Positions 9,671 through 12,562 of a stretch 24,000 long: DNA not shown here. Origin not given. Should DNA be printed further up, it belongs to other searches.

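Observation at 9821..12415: Sulfatase fused to a DJ-1/Hsp31-type domain in one 864-aa polypeptide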

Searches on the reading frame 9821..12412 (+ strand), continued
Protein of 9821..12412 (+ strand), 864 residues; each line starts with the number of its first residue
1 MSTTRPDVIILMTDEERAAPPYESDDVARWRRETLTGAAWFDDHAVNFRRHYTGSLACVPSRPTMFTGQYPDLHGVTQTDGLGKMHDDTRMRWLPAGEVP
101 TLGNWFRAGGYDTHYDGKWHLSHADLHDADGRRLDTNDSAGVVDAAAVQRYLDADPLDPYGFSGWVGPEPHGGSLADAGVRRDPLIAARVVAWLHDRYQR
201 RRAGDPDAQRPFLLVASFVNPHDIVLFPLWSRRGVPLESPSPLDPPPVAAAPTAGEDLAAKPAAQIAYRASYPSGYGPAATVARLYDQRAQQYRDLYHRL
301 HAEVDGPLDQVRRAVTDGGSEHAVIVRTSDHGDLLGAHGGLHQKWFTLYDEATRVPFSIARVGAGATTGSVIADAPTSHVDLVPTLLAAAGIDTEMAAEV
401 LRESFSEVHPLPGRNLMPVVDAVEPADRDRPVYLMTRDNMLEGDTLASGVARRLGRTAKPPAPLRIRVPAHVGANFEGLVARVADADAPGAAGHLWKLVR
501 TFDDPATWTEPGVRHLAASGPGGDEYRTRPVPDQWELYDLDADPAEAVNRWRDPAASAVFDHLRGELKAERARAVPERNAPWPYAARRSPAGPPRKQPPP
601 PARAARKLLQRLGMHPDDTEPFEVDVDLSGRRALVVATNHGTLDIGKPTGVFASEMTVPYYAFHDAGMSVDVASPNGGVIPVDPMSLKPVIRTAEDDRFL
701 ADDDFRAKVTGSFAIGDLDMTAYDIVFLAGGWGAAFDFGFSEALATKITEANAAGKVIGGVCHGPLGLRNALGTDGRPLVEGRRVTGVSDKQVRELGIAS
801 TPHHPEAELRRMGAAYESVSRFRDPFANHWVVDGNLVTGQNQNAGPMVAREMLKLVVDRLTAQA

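Call 62: list_cluster_members(proteins=[window:9821-12412:+, P0121])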
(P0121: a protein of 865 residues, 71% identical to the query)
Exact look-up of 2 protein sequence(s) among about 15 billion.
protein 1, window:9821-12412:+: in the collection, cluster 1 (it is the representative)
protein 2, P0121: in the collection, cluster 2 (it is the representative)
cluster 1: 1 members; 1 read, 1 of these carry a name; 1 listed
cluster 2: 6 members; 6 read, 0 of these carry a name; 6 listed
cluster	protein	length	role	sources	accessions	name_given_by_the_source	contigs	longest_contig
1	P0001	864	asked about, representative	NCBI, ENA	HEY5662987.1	MAG TPA: sulfatase-like hydrolase/transferase [Ilumatobacter sp.]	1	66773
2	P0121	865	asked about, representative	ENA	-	-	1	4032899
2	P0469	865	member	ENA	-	-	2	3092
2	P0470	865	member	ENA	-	-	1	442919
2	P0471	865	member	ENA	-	-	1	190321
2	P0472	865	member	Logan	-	-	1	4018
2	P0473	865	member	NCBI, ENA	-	-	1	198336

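Call 63: search_protein_families(library=pfam, proteins=[P0378, P0392, P0411, P0059], max_evalue=0.001)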
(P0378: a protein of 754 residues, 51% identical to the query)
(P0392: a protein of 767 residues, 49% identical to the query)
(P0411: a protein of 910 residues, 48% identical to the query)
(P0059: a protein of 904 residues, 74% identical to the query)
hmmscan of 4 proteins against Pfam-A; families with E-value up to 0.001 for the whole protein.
P0378 (754 aa): 4 families
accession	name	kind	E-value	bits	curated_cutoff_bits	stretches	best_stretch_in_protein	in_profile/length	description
PF00884.28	Sulfatase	-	3.9e-39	135.2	25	1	46-395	33-300/301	Sulfatase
PF10604.15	Polyketide_cyc2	-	3e-20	73.4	27.4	1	615-748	7-138/142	Polyketide cyclase / dehydrase and lipid transport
PF16347.10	SGSH_C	-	4.5e-08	33.8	29.3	1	537-576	113-152/154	N-sulphoglucosamine sulphohydrolase, C-terminal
PF03364.25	Polyketide_cyc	-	2.1e-06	28.4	23.4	1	619-747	2-125/126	Polyketide cyclase / dehydrase and lipid transport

P0392 (767 aa): 5 families
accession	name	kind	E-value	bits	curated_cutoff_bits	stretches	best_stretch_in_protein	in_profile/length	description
PF00884.28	Sulfatase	-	2.2e-39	136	25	1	62-410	33-300/301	Sulfatase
PF10604.15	Polyketide_cyc2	-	1.1e-18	68.3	27.4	1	623-762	4-140/142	Polyketide cyclase / dehydrase and lipid transport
PF16347.10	SGSH_C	-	2.6e-10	41.1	29.3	1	550-589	113-152/154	N-sulphoglucosamine sulphohydrolase, C-terminal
PF03364.25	Polyketide_cyc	-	1.7e-05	25.5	23.4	1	631-742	3-112/126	Polyketide cyclase / dehydrase and lipid transport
PF08327.17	AHSA1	-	0.00015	22.4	22.1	1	631-731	2-100/125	Activator of Hsp90 ATPase homolog 1-like protein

P0411 (910 aa): 3 families
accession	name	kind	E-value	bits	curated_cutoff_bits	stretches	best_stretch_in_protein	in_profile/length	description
PF00884.28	Sulfatase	-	3.4e-41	142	25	1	39-389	33-301/301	Sulfatase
PF16347.10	SGSH_C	-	4.8e-09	37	29.3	1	529-568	114-153/154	N-sulphoglucosamine sulphohydrolase, C-terminal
PF01965.30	DJ-1_PfpI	-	4.2e-08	33.6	26.6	1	648-772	13-116/165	DJ-1/PfpI family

P0059 (904 aa): 4 families
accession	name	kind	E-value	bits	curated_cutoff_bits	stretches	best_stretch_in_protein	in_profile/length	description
PF00884.28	Sulfatase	-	1.1e-34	120.6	25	2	239-426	161-301/301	Sulfatase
PF01965.30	DJ-1_PfpI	-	3.1e-11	43.8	26.6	1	683-884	13-164/165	DJ-1/PfpI family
PF00805.28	Pentapeptide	-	2.4e-07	30.6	20.2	1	121-154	5-38/40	Pentapeptide repeats (8 copies)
PF16347.10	SGSH_C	-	8.6e-07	29.7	29.3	1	564-603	113-152/154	N-sulphoglucosamine sulphohydrolase, C-terminal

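Call 68: find_encoding_contigs(protein=P0280, flank=9000, max_places=1)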
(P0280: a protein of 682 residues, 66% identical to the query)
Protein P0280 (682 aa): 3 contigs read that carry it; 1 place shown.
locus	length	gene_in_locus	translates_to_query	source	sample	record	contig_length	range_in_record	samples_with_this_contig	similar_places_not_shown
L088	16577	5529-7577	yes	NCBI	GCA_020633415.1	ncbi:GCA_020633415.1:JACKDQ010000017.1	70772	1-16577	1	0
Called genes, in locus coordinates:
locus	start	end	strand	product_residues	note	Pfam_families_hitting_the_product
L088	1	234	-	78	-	PF14659:Phage_int_SAM_3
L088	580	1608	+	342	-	PF00089:Trypsin (weak), PF13365:Trypsin_2 (weak)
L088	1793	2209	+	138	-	PF01042:Ribonuc_L-PSP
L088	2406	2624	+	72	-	PF13175:AAA_15, PF13304:AAA_21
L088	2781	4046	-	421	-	PF00512:HisKA, PF13581:HATPase_c_2 (weak), PF02518:HATPase_c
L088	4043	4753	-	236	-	PF00072:Response_reg, PF00486:Trans_reg_C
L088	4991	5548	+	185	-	PF12146:Hydrolase_4, PF00561:Abhydrolase_1, PF12697:Abhydrolase_6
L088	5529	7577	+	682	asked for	PF00753:Lactamase_B, PF12706:Lactamase_B_2, PF23023:Anti-Pycsar_Apyc1, PF01965:DJ-1_PfpI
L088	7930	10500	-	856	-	PF13191:AAA_16 (faint), PF13481:AAA_25 (faint), PF20720:nSTAND3 (faint), PF00004:AAA, PF00158:Sigma54_activat, PF00004:AAA, PF07724:AAA_2, PF07728:AAA_5, +4 more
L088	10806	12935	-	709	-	-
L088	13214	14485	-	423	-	PF00595:PDZ, PF13180:PDZ_2 (weak), PF17820:PDZ_6, PF03572:Peptidase_S41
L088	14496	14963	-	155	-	PF13490:zf-HC2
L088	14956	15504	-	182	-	PF07638:Sigma70_ECF (faint), PF04542:Sigma70_r2, PF08281:Sigma70_r4_2, PF04545:Sigma70_r4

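Call 69: find_encoding_contigs(protein=P0285, flank=9000, max_places=1)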
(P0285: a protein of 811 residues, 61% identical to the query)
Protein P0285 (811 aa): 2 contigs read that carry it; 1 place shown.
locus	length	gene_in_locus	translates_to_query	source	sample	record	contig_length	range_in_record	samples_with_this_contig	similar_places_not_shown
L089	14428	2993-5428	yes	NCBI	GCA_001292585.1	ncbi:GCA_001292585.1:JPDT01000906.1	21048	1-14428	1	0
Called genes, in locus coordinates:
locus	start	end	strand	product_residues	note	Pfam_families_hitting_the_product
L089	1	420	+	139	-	?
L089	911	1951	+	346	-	PF06580:His_kinase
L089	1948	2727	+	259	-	PF00072:Response_reg, PF04397:LytTR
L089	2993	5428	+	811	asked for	PF23023:Anti-Pycsar_Apyc1, PF00753:Lactamase_B, PF12706:Lactamase_B_2, PF07661:MORN_2 (faint), PF01965:DJ-1_PfpI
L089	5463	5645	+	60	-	-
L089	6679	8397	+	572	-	PF13229:Beta_helix (faint)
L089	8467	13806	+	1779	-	PF13287:Fn3_assoc, PF13290:CHB_HEX_C_1, PF13287:Fn3_assoc, PF13290:CHB_HEX_C_1, PF13287:Fn3_assoc, PF13290:CHB_HEX_C_1, PF13287:Fn3_assoc, PF13290:CHB_HEX_C_1, +5 more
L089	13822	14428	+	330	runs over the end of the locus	-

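Call 70: find_encoding_contigs(protein=P0282, flank=9000, max_places=1)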
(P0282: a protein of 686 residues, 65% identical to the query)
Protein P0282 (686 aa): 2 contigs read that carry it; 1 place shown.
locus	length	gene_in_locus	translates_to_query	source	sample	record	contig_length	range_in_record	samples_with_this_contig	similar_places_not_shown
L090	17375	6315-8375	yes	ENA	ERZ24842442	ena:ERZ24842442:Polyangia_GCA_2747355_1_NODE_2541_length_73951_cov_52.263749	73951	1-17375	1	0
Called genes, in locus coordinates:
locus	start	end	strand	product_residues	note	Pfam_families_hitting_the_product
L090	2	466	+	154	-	?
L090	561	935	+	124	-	-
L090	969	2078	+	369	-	PF13528:Glyco_trans_1_3 (faint)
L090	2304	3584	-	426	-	PF13581:HATPase_c_2 (faint), PF00672:HAMP (weak), PF00512:HisKA, PF02518:HATPase_c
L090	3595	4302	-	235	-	PF00072:Response_reg, PF00486:Trans_reg_C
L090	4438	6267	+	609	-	PF12146:Hydrolase_4 (weak), PF00561:Abhydrolase_1, PF12697:Abhydrolase_6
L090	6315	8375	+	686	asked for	PF23023:Anti-Pycsar_Apyc1, PF00753:Lactamase_B, PF12706:Lactamase_B_2, PF01965:DJ-1_PfpI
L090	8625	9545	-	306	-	-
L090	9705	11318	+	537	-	-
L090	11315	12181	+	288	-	-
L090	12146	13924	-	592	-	-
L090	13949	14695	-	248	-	-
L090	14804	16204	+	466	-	PF07992:Pyr_redox_2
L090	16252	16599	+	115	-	PF01740:STAS, PF13466:STAS_2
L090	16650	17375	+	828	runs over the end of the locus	PF00343:Phosphorylase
